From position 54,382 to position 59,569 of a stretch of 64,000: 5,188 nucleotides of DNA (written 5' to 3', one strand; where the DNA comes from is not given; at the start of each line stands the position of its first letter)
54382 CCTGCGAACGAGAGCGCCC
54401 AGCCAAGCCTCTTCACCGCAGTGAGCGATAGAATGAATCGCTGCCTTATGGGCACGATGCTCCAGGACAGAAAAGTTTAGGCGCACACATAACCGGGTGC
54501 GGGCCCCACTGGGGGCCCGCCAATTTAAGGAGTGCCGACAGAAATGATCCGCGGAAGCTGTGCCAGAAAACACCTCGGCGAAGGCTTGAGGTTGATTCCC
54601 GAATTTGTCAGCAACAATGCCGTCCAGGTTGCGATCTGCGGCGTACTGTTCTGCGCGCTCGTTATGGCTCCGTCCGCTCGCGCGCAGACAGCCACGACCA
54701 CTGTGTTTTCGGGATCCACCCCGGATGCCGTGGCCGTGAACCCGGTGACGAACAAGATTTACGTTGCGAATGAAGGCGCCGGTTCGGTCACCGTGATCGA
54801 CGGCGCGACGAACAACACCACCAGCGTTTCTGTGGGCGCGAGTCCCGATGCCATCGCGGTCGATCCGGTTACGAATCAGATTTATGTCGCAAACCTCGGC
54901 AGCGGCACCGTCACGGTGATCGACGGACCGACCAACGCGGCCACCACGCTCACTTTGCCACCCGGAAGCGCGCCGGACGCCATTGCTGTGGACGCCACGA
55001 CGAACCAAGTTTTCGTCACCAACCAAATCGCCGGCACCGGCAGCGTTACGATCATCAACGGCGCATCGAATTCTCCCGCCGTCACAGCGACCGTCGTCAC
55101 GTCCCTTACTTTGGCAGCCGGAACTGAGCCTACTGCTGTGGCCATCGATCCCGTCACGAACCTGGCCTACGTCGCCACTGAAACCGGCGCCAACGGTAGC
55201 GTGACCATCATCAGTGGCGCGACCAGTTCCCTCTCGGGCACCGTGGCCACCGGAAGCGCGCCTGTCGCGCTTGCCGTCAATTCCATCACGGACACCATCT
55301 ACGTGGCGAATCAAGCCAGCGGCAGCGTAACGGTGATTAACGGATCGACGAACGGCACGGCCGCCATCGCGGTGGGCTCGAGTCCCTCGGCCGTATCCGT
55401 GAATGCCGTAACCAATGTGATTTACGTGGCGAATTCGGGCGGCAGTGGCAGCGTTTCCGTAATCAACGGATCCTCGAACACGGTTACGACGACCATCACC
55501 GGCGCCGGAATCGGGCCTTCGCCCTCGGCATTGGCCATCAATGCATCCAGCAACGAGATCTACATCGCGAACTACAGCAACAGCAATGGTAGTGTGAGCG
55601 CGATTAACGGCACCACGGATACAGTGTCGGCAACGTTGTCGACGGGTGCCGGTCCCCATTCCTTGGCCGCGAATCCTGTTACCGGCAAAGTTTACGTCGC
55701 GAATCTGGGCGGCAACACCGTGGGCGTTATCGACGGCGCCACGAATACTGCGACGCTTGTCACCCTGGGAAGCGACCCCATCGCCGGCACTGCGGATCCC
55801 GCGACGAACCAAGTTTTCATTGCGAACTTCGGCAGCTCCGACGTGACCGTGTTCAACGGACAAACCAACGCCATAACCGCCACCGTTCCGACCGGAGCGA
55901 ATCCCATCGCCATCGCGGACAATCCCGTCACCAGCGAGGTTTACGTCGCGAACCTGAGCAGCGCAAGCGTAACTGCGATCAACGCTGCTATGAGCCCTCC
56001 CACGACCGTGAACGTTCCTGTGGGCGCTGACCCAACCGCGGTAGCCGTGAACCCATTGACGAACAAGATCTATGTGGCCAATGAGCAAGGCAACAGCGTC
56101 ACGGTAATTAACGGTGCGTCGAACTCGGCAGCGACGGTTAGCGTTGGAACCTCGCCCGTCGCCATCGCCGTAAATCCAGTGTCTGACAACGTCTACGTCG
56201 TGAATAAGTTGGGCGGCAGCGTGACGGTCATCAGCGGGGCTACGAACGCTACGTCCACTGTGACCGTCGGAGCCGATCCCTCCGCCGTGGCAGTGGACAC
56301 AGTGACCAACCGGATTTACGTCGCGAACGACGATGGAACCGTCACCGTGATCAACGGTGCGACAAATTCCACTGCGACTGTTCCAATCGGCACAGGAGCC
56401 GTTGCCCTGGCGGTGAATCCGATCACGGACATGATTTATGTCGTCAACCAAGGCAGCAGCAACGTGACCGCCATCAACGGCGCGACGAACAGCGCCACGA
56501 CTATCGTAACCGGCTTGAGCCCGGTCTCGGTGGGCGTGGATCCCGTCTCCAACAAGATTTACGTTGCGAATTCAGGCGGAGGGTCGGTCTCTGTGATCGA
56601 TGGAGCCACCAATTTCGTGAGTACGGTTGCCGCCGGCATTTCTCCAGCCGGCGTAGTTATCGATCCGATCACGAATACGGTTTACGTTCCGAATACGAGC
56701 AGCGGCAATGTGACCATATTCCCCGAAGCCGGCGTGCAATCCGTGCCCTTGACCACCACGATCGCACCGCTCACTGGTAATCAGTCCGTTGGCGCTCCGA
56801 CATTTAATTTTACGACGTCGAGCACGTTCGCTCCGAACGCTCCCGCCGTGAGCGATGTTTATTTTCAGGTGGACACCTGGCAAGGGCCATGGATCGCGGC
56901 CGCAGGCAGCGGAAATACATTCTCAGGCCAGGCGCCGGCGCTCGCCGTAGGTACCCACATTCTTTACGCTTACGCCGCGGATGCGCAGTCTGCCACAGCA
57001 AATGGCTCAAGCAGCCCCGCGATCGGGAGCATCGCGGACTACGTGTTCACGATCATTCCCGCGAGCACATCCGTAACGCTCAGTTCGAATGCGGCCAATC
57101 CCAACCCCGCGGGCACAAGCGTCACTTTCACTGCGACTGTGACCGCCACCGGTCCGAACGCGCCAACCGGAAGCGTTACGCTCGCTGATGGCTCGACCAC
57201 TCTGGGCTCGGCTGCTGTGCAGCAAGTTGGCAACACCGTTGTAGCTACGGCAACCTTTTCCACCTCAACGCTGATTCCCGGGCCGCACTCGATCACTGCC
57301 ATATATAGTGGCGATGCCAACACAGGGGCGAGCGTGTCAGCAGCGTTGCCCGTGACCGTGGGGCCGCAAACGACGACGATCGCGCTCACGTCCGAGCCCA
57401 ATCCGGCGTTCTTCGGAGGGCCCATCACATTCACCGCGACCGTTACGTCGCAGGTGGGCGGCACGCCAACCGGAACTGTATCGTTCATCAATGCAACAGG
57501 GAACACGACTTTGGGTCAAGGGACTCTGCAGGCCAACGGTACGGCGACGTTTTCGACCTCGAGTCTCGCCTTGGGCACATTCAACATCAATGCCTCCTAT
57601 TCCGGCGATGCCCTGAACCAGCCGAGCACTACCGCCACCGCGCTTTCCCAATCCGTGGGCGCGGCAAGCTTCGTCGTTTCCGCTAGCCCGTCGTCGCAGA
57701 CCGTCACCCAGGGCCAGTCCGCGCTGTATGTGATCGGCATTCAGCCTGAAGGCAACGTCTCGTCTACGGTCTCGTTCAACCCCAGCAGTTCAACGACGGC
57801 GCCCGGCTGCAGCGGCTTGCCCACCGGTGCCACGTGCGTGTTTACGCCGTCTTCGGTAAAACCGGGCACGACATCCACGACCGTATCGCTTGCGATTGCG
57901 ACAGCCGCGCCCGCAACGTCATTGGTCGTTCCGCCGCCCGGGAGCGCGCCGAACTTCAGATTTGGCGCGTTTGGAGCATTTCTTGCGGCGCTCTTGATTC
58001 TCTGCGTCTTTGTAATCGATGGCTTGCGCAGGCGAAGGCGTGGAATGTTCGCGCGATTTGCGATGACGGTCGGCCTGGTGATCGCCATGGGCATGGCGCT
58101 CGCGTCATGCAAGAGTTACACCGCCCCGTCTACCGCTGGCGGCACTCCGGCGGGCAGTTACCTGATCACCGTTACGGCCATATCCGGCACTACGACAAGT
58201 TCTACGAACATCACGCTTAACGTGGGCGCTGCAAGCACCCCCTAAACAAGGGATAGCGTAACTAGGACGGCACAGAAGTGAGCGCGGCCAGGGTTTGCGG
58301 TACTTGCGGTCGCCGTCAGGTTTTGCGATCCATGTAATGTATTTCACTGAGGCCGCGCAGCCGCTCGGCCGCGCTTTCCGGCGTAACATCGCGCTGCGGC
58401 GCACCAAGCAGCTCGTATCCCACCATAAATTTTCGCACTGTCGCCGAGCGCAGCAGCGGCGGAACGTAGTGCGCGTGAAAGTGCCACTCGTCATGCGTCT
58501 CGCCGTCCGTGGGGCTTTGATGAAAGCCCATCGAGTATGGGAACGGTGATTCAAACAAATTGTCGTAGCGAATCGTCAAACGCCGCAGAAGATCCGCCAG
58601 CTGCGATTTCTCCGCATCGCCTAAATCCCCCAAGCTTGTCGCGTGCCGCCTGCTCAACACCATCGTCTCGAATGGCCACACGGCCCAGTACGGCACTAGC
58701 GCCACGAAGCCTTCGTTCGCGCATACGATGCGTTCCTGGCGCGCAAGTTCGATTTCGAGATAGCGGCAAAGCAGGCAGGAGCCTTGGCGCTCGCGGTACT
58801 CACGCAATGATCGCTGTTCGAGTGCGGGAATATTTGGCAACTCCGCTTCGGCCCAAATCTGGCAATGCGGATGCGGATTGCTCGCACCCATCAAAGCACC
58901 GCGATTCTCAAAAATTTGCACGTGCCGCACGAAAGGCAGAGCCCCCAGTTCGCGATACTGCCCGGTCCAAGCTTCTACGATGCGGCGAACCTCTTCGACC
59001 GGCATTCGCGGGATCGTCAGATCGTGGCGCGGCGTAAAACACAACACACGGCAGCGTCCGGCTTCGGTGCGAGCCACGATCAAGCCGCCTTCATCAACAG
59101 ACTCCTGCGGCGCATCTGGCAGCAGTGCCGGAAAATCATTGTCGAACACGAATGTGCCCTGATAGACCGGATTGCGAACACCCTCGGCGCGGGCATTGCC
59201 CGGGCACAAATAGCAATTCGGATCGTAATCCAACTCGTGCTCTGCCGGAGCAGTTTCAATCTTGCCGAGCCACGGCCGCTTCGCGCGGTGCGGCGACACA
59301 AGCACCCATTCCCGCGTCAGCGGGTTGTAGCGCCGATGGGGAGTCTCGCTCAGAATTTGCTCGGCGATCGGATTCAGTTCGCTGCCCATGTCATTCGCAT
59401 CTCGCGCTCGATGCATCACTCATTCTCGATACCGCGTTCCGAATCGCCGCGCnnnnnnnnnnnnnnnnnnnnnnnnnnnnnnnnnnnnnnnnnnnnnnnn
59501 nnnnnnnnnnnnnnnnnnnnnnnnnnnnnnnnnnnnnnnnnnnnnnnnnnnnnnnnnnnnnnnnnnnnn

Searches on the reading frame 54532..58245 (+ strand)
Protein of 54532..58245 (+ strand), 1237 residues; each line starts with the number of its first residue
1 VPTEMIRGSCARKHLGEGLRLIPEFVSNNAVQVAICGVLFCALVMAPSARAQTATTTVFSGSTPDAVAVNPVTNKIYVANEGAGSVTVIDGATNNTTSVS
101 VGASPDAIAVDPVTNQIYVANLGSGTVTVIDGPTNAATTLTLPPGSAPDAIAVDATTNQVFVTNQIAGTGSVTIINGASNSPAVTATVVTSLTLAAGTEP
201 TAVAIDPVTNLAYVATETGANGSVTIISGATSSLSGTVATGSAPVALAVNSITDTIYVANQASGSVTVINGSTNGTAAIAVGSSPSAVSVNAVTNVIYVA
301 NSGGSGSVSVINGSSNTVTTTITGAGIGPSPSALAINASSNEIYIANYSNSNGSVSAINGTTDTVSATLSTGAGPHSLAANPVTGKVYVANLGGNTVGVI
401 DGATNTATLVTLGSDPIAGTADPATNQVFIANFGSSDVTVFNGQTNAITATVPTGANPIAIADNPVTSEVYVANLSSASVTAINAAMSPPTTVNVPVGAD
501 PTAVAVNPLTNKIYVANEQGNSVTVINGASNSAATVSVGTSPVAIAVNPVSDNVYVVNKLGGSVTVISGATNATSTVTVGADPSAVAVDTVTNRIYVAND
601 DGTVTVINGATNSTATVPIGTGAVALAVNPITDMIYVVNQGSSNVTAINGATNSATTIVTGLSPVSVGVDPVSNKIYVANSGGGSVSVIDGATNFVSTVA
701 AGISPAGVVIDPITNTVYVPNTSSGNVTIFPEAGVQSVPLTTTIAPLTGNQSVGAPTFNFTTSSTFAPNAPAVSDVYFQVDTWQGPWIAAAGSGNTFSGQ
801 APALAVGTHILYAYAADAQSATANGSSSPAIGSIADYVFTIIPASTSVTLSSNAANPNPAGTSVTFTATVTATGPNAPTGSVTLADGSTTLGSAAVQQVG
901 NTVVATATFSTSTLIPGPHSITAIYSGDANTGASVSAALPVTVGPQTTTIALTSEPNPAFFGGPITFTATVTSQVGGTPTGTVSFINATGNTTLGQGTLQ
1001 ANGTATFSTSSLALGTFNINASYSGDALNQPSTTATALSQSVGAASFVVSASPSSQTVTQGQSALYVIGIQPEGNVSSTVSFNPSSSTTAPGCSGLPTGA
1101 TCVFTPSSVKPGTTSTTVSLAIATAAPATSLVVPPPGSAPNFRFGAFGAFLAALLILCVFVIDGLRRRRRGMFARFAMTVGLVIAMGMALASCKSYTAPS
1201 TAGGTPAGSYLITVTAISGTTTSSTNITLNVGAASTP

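Call 48: search_protein_families(library=pfam, proteins=[window:54532-58245:+], max_evalue=0.0001)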
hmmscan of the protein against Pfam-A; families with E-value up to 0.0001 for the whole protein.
window:54532-58245:+ (1237 aa): 4 families
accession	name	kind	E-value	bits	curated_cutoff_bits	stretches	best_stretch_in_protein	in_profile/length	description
PF16640.11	Big_3_5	-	1.1e-33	116.1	35.5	2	952-1040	1-85/88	Bacterial Ig-like domain (group 3)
PF10282.15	Lactonase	-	5.6e-21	75.5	21.7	1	276-399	30-169/344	Lactonase, 7-bladed beta-propeller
PF01436.27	NHL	-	5.3e-08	33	20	0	330-351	3-23/28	NHL repeat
PF21783.3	YNCE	-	9.7e-06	25.6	27.1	0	34-135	11-102/339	YNCE-like beta-propeller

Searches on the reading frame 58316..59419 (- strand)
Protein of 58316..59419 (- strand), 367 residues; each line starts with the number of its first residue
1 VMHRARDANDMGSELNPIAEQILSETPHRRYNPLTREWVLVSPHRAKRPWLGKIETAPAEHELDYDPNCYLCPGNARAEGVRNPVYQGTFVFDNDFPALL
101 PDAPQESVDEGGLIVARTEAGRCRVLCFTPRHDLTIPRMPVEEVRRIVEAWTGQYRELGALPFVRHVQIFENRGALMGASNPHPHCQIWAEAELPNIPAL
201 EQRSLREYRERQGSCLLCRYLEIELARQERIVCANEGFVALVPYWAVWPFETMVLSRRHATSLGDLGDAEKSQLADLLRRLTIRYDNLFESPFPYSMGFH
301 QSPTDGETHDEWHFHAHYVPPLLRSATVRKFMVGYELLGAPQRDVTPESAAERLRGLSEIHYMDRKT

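Call 48: search_protein_families(library=pfam, proteins=[window:58316-59419:-], max_evalue=0.0001)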
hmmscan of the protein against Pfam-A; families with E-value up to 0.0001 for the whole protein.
window:58316-59419:- (367 aa): 2 families
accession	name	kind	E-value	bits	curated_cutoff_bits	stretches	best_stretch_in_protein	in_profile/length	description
PF02744.22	GalP_UDP_tr_C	-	3.5e-63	212.7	29.2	1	202-364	2-163/165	Galactose-1-phosphate uridyl transferase, C-terminal domain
PF01087.27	GalP_UDP_transf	-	1e-59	202.5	22.1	1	25-195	10-184/184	Galactose-1-phosphate uridyl transferase, N-terminal domain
